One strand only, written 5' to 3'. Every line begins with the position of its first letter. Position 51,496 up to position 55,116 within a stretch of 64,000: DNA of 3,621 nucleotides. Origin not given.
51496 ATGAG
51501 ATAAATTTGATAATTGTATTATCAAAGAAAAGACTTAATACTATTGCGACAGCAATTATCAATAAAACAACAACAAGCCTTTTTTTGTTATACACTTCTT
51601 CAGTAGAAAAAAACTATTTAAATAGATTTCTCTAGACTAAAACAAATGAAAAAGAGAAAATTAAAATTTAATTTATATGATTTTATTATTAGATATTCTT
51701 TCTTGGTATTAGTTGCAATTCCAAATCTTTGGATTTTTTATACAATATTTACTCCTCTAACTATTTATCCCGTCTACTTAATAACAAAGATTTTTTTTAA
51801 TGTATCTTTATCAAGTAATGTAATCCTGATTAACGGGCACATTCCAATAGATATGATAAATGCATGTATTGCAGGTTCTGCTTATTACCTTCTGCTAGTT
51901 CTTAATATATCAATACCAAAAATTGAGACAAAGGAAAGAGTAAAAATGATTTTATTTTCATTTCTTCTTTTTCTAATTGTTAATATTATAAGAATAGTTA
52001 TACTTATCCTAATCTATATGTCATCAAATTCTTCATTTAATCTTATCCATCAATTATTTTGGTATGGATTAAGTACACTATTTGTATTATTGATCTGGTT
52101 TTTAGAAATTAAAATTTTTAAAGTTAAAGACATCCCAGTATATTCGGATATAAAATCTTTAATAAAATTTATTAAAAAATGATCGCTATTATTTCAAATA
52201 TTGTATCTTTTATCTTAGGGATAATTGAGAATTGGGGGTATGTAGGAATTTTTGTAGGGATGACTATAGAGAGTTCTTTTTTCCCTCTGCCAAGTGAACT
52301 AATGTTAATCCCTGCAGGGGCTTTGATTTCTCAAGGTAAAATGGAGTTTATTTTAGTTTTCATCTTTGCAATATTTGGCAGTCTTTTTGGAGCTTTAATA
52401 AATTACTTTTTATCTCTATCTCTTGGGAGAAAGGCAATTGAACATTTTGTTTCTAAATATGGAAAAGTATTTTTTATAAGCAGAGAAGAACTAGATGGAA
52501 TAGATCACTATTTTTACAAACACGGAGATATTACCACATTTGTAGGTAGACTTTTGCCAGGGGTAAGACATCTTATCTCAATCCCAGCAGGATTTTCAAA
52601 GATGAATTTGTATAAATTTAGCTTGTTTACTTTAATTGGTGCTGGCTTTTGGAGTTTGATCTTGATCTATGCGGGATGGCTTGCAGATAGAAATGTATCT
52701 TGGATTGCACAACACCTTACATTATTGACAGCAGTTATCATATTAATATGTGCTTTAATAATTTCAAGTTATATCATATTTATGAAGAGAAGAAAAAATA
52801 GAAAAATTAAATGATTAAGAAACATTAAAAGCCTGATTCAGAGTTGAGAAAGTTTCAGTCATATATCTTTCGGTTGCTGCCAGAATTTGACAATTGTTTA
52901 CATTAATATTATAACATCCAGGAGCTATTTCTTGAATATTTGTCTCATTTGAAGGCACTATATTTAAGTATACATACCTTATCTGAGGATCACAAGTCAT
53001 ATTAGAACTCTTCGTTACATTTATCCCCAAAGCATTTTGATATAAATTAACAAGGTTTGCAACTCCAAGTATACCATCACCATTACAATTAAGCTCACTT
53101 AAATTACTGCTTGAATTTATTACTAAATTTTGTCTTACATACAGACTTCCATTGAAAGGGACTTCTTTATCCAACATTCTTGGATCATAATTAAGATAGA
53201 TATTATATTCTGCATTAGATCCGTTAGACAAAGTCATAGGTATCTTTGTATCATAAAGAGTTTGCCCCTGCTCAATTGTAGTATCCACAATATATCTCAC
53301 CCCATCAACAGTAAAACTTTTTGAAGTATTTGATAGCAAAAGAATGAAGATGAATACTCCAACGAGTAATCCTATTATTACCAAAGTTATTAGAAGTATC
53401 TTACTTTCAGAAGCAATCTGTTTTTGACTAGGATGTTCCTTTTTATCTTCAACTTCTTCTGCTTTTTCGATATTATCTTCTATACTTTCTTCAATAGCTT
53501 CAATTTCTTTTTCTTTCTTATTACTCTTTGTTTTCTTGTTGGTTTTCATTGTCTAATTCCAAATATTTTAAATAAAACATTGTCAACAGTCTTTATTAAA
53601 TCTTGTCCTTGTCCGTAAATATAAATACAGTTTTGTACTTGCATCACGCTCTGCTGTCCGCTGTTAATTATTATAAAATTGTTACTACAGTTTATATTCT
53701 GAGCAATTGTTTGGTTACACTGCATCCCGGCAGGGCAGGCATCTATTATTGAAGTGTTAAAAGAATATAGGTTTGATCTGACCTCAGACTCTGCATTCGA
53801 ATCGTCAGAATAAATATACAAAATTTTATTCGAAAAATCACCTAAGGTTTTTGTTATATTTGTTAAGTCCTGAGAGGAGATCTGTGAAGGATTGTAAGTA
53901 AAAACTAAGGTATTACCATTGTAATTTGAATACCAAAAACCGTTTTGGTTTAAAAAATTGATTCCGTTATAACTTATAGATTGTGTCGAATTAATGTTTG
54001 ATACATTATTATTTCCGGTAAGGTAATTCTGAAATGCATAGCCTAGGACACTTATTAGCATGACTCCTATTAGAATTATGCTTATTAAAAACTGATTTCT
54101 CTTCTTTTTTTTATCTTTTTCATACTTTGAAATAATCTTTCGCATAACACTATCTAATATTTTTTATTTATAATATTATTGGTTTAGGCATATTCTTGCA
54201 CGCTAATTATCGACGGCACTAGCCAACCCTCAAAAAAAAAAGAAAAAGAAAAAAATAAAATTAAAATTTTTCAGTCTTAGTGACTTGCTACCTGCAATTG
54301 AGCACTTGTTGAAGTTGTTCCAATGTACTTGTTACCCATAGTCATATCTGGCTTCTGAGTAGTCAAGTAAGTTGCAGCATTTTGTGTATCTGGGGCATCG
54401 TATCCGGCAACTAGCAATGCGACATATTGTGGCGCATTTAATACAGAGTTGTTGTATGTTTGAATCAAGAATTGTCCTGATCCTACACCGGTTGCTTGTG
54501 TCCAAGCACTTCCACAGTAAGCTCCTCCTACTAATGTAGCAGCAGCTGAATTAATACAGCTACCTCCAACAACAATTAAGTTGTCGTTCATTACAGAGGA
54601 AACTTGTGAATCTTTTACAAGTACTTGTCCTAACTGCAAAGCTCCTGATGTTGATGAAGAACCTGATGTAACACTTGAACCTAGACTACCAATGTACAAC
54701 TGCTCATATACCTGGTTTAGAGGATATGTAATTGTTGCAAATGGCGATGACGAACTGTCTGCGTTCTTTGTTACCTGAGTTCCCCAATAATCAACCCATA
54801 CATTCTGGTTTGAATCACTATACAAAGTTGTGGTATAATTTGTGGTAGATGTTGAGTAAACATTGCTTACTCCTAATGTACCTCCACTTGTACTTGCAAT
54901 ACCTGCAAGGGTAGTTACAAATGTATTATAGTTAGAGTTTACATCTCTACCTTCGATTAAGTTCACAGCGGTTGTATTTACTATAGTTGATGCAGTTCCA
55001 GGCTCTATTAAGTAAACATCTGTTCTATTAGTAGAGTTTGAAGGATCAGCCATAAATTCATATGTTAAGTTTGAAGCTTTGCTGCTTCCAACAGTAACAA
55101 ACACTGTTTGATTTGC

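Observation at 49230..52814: Candidate minimal archaeosortase next to a C-terminally anchored surface protein and a lipid-carrier recycling pair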

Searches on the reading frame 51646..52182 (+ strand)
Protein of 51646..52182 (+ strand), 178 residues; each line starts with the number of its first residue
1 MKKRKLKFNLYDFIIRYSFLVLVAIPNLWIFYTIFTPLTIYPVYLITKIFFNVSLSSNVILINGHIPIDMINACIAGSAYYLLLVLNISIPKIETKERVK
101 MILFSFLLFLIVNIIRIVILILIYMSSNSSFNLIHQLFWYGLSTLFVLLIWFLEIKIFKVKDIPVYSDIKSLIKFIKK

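Call 3: search_protein_families(library=ncbifam, proteins=[window:51646-52182:+], max_evalue=1)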
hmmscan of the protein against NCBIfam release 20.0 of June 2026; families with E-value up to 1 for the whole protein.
window:51646-52182:+ (178 aa): 10 families
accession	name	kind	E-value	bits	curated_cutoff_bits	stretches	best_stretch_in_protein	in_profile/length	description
NF033505.2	paceosortase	exception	1.8e-61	207.1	80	1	11-176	2-166/167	pacearchaeosortase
TIGR04178.1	exo_archaeo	signature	9.3e-08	32.3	23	1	72-152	5-90/97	exosortase/archaeosortase family protein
TIGR04124.1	archaeo_artE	exception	1.5e-07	31.6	95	1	11-158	6-151/153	archaeosortase family protein ArtE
NF046081.1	exosort_XrtX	exception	4.2e-06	26.8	170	1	54-159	59-163/168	exosortase X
TIGR04300.1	exosort_XrtM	exception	0.00012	22.6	125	1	53-146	41-132/150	exosortase family protein XrtM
TIGR04175.1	archaeo_artD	exception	0.00036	20.5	125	1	27-163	12-147/150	archaeosortase D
NF038216.1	ABZJ_00895_fam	subfamily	0.0034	17.3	33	1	94-153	59-119/134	ABZJ_00895 family protein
NF046083.1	exosort_XrtY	exception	0.0058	16.5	160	1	43-139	58-153/168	exosortase Y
TIGR04177.1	exosort_XrtH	exception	0.015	15.3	86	1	29-156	22-153/158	exosortase H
TIGR04128.1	exoso_Fjoh_1448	exception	0.76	10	90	1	55-159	70-173/174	exosortase family protein XrtF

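Call 4: search_protein_families(library=pfam, proteins=[window:51646-52182:+], max_evalue=1)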
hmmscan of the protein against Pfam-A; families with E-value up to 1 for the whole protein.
window:51646-52182:+ (178 aa): 0 families

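Call 7: find_homologous_proteins(query=window:51646-52182:+, max_evalue=0.001)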
Query window:51646-52182:+ (178 aa): 574 proteins with E <= 0.001 among 887 candidates; the best 120 are listed.
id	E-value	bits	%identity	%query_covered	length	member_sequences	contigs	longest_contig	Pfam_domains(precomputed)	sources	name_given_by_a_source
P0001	1.8e-101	355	100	100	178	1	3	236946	-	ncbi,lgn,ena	ncbi:MAG: pacearchaeosortase [Candidatus Nanoarchaeia archaeon]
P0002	2.3e-76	274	75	100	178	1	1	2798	-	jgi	jgi:exosortase/archaeosortase family protein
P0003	1.5e-71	258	69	100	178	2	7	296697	-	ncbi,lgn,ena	-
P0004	4.7e-63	230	63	100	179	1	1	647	-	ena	-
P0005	4.1e-62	227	62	100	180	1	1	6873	-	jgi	jgi:exosortase/archaeosortase family protein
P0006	3.3e-61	224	63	100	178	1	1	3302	-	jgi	jgi:exosortase/archaeosortase family protein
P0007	3.8e-61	224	62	100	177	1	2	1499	-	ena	-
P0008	5.5e-61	224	57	94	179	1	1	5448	-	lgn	-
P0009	1.1e-60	223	61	100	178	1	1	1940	-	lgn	-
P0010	4.5e-60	221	59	100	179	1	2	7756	-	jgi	jgi:exosortase/archaeosortase family protein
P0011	9.6e-60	220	58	100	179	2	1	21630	-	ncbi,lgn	-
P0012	9.9e-60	220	57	100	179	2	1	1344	-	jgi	jgi:exosortase/archaeosortase family protein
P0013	3.5e-59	218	62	100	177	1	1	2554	-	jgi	jgi:exosortase/archaeosortase family protein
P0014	4.2e-59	218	59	100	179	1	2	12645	-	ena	-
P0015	6.2e-59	217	58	99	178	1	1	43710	-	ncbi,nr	ncbi:MAG: pacearchaeosortase [Nanoarchaeota archaeon]|nr:pacearchaeosortase [Nanoarchaeota archaeon]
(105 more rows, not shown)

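Call 8: search_solved_structures(query=window:51646-52182:+, max_evalue=10)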
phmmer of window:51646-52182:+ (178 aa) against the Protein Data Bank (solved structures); distinct sequences matched with E-value up to 10: 0.

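Call 11: find_related_loci(query=A1, collection=genome_contigs, flank=10000)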
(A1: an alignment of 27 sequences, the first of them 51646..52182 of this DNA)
Query A1 (178 aa) in genome_contigs; peptide patterns used: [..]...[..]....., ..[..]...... (x = any residue, [..] = any of these).
354 stretches matched a pattern; 310 encode a relative of the query (tblastn E <= 1e-3); the best 80 are kept; 80 distinct loci.
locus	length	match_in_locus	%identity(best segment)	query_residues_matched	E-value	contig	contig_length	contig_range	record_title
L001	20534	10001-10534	69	1-178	2e-74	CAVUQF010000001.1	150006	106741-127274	MAG: uncultured Nanoarchaeota archaeon isolate MFD01689.bin.1.29 genome assembly, contig: contig_39115, whole genome sho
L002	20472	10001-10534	58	1-178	6e-64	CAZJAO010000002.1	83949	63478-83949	MAG TPA_asm: Candidatus Woesearchaeota archaeon isolate binchicken_co241_373 genome assembly, contig: NODE_252_length_83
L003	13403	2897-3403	61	1-168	2e-63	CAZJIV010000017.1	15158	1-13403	MAG TPA_asm: Candidatus Woesearchaeota archaeon isolate binchicken_co150_352 genome assembly, contig: NODE_8852_length_1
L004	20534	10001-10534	60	1-178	6e-61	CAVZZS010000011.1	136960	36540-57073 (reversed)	MAG: uncultured Nanoarchaeota archaeon isolate MFD01689.bin.2.81 genome assembly, contig: contig_71988, whole genome sho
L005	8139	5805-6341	55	1-178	8e-61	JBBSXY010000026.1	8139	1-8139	MAG: Nanoarchaeota archaeon isolate H32-bin010 H32_bin010_000000000026, whole genome shotgun sequence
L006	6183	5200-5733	54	1-177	2e-60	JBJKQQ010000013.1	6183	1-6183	MAG: Candidatus Pacearchaeota archaeon isolate Bin_38 S1Ck127_2958338_flag_1_multi_6.0000_len_6183, whole genome shotgun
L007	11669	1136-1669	58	1-178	4e-60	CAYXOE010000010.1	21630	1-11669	MAG TPA_asm: Candidatus Woesearchaeota archaeon isolate SRP093762_co1_82 genome assembly, contig: NODE_1476_length_21630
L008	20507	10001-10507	58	1-172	2e-60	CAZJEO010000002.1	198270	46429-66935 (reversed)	MAG TPA_asm: Candidatus Woesearchaeota archaeon isolate binchicken_co136_1 genome assembly, contig: NODE_19_length_19827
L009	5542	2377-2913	54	1-178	1e-59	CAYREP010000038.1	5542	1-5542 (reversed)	MAG TPA_asm: Candidatus Woesearchaeota archaeon isolate binchicken_co81_518 genome assembly, contig: NODE_27542_length_5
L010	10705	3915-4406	59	16-178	6e-59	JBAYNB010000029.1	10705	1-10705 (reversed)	MAG: Candidatus Pacearchaeota archaeon isolate SO_2016_LW1_54 scaffold07586_LW64-88_2016, whole genome shotgun sequence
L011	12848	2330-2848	57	1-174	1e-58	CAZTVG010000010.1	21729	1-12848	MAG TPA_asm: Candidatus Woesearchaeota archaeon isolate binchicken_co202_56 genome assembly, contig: NODE_392_length_217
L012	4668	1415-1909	57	4-169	1e-58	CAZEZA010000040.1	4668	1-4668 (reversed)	MAG TPA_asm: Candidatus Woesearchaeota archaeon isolate binchicken_co116_288 genome assembly, contig: NODE_23694_length_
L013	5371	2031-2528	55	9-174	2e-58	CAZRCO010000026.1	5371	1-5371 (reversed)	MAG TPA_asm: Candidatus Woesearchaeota archaeon isolate binchicken_co34_553 genome assembly, contig: NODE_27805_length_5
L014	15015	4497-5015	55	1-174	6e-58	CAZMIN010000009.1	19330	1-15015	MAG TPA_asm: Candidatus Woesearchaeota archaeon isolate binchicken_co85_65 genome assembly, contig: NODE_1594_length_193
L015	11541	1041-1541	56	5-172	9e-58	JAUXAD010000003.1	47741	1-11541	MAG: archaeon isolate CSMAG_2753 CSMAG_2753_k141_289449_length_47741_cov_15.0552, whole genome shotgun sequence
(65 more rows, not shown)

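Call 23: predict_structure(alignment_id=A1)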
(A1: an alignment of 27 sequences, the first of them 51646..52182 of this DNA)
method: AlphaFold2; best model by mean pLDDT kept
length: 178 residues; sequences in the alignment: 27
mean_pLDDT: 82.8   pTM: 0.75
mean pLDDT of the five models: 82.8, 81.4, 79.3, 78.9, 75.7
residues with pLDDT >= 90: 34; 70-90: 129; 50-70: 11; < 50: 4
segments of 3 or more residues with pLDDT < 50: 1-4
pLDDT, mean of each block of 10 residues (from residue 1): 59 87 81 86 89 84 77 69 89 88 94 89 81 81 88 90 76 83
secondary structure, 60 per line:
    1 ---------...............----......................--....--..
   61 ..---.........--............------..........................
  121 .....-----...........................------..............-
elements in order: H10-24 H29-50 E53-56 E59-62 E66-69 H70-74 H77-88 H95-125 H131-157 H164-177

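Call 27: search_solved_structures(query=A1, max_evalue=10)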
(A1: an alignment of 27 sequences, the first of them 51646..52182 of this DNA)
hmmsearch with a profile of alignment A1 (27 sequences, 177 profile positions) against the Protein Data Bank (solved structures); distinct sequences matched with E-value up to 10: 0.

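Call 28: fold_search(model_id=the predicted structure, library=pdb)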
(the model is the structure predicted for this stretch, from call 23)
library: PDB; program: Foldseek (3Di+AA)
matches with E <= 10: 7; with E <= 0.001: 0
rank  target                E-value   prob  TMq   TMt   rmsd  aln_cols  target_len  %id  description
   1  5azd_B                4.9e+00  0.04  0.25  0.19  12.4       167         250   14  Crystal structure of thermophilic rhodopsin. (released 2016-04-27)
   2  5mx5_K                5.2e+00  0.03  0.18  0.16  11.4       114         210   14  Mouse PA28alpha-beta (released 2017-09-13)
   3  5azd_A                6.1e+00  0.02  0.15  0.11  19.0       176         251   14  Crystal structure of thermophilic rhodopsin. (released 2016-04-27)
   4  5mx5_D                7.2e+00  0.03  0.18  0.16   9.7       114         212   15  Mouse PA28alpha-beta (released 2017-09-13)
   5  2ddz_A                8.5e+00  0.08  0.17  0.16   2.8        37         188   19  Protein of Unknown Function from Pyrococcus horikoshi (released 2007-02-13)
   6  5mx5_B                8.5e+00  0.02  0.18  0.16  11.4       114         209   14  Mouse PA28alpha-beta (released 2017-09-13)
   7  7vgv_B                1.0e+01  0.03  0.29  0.22  15.0       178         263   12  Anion free form of light-driven chloride ion-pumping rhodopsin, NM-R3, structure determined by serial femtosecond crys (released 2022-02-16)

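Call 73: find_encoding_contigs(protein=window:51646-52182:+, flank=6000, max_places=3)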
Protein window:51646-52182:+ (178 aa): 5 contigs read that carry it; 3 places shown.
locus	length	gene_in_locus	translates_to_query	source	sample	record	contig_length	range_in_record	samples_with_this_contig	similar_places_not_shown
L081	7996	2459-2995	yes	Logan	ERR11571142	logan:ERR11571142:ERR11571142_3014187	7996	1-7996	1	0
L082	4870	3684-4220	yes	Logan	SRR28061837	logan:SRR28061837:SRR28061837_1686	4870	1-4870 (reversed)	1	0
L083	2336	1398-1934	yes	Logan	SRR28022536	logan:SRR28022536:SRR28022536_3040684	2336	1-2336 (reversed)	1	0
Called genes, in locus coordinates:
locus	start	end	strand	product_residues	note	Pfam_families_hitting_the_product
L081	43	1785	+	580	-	-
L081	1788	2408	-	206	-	PF01569:PAP2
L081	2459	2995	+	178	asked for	-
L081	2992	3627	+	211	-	PF09335:VTT_dom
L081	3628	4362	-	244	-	-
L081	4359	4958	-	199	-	-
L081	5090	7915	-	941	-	PF05124:S_layer_C (weak)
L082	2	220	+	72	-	?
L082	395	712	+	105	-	PF01920:Prefoldin_2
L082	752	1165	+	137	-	PF04472:SepF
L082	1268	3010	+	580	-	-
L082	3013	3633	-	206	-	PF01569:PAP2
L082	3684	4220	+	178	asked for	-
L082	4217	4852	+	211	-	PF09335:VTT_dom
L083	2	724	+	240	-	?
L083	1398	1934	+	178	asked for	-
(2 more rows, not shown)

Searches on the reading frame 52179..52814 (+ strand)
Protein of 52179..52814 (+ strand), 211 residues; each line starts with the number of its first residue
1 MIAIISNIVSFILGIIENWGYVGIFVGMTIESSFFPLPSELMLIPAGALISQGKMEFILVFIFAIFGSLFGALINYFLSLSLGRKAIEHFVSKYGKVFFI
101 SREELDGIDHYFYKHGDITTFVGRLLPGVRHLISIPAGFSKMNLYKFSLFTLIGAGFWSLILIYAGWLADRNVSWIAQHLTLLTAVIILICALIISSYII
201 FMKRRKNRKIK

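Call 3: search_protein_families(library=ncbifam, proteins=[window:52179-52814:+], max_evalue=1)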
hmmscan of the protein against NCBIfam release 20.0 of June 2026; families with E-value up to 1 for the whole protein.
window:52179-52814:+ (211 aa): 5 families
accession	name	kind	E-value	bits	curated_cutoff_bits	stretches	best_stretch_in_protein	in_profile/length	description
NF052604.1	UndecprPTUtpABac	equivalog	6.5e-35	121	250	1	5-209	1-197/198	undecaprenyl phosphate transporter UptA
NF052605.1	UndecprPTUptAStph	equivalog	2.4e-29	102.7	300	1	12-201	5-193/197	undecaprenyl phosphate transporter UptA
NF008102.0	PRK10847.1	equivalog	5.2e-16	59.1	236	1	36-207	48-215/219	DedA family protein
NF007369.0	PRK09867.1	equivalog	0.037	14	353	0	153-194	12-49/209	hypothetical protein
TIGR04154.1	archaeo_STT3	subfamily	0.077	11.3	450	1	108-196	228-324/831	oligosaccharyl transferase, archaeosortase A system-associated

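Call 4: search_protein_families(library=pfam, proteins=[window:52179-52814:+], max_evalue=1)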
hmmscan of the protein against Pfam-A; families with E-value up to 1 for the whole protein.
window:52179-52814:+ (211 aa): 1 family
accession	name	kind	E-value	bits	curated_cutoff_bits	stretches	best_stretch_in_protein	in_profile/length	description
PF09335.16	VTT_dom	-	1.4e-20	74.5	33.9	1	37-167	1-122/123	VTT domain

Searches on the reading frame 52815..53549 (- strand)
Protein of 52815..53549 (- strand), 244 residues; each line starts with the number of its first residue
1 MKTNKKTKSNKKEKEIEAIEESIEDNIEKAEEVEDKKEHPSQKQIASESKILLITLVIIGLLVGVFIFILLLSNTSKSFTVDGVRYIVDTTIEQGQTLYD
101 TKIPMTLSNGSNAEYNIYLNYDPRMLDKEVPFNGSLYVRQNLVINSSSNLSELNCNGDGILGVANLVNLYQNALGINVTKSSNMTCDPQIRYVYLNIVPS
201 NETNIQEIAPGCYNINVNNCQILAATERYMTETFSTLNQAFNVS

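Call 3: search_protein_families(library=ncbifam, proteins=[window:52815-53549:-], max_evalue=1)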
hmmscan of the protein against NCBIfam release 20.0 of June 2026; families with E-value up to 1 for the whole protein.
window:52815-53549:- (244 aa): 3 families
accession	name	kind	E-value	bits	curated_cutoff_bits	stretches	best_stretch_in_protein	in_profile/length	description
TIGR04145.2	Firmicu_CTERM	equivalog_domain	0.011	15.7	50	1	177-239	26-87/191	Firmicu-CTERM sorting domain-containing protein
NF033483.0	PknB_PASTA_kin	equivalog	0.015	14.3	450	1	8-84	289-370/563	Stk1 family PASTA domain-containing Ser/Thr kinase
NF039170.1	SdrH_fam_CTERM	subfamily_domain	0.14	12.2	50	1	6-63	98-156/163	SdrH family protein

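Call 4: search_protein_families(library=pfam, proteins=[window:52815-53549:-], max_evalue=1)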
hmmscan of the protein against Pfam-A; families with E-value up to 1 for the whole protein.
window:52815-53549:- (244 aa): 7 families
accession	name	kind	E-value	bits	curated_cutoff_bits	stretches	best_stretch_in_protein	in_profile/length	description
PF12420.13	DUF3671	-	0.0088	16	34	1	2-80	108-184/223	Fam-L, Fam-M like protein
PF01102.23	Glycophorin_A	-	0.019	15.6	30.1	1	15-74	18-80/114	Glycophorin A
PF20990.2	DUF2207_C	-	0.026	14.7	33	1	5-73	95-162/247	Predicted membrane protein (DUF2207) C-terminal domain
PF17009.10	DUF5090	-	0.045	14.2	27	1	4-93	4-96/187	Domain of unknown function (DUF5090)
PF01105.29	EMP24_GP25L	-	0.079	13.4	25.9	1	3-68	107-172/182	emp24/gp25L/p24 family/GOLD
PF19762.4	DUF6249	-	0.093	13.1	33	1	10-75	24-79/104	Domain of unknown function (DUF6249)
PF20225.4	DUF6584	-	0.23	11.9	27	1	5-67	99-162/171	Family of unknown function (DUF6584)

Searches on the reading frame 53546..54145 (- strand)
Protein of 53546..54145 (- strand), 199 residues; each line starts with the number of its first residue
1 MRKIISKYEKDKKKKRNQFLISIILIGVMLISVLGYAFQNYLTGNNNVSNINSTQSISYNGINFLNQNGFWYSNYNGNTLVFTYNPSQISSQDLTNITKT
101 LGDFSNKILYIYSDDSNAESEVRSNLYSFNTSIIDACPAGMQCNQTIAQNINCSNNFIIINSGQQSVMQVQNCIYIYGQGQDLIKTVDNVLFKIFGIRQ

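Call 3: search_protein_families(library=ncbifam, proteins=[window:53546-54145:-], max_evalue=1)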
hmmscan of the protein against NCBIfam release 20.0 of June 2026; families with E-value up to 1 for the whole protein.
window:53546-54145:- (199 aa): 2 families
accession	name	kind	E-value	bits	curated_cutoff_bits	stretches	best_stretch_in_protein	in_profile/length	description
TIGR04370.1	glyco_rpt_poly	subfamily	0.026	13.5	40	1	5-99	204-296/396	oligosaccharide repeat unit polymerase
TIGR01495.1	ETRAMP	paralog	0.04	13.9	32.75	1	5-48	39-81/85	ETRAMP family protein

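Call 4: search_protein_families(library=pfam, proteins=[window:53546-54145:-], max_evalue=1)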
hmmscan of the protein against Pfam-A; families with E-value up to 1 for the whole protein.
window:53546-54145:- (199 aa): 1 family
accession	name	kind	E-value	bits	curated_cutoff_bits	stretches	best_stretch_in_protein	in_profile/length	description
PF13268.11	DUF4059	-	0.0082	17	25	1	7-38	35-65/72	Protein of unknown function (DUF4059)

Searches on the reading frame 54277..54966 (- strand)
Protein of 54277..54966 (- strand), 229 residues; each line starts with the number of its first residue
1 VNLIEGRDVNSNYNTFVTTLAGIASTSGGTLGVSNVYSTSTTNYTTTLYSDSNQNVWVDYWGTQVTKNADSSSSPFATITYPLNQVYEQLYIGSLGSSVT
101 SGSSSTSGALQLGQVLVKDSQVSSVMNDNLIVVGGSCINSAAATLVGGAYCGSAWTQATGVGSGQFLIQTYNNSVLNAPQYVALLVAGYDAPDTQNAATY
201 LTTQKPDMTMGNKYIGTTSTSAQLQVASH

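Call 78: search_protein_families(library=pfam, alignment_id=A6, max_evalue=0.01)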
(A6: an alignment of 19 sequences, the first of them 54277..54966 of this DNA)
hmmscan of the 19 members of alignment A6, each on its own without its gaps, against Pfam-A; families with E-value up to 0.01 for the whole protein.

A. member 1, window:54277-54966:- (229 aa): 1 family
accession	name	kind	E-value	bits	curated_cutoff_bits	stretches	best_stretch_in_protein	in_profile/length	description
PF05124.17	S_layer_C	-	0.00094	19.3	23.9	1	116-201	97-173/177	S-layer like family, outer domain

B. families by the number of members that match (of 19 scanned): 1 family
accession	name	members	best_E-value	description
PF05124.17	S_layer_C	19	1.2e-08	S-layer like family, outer domain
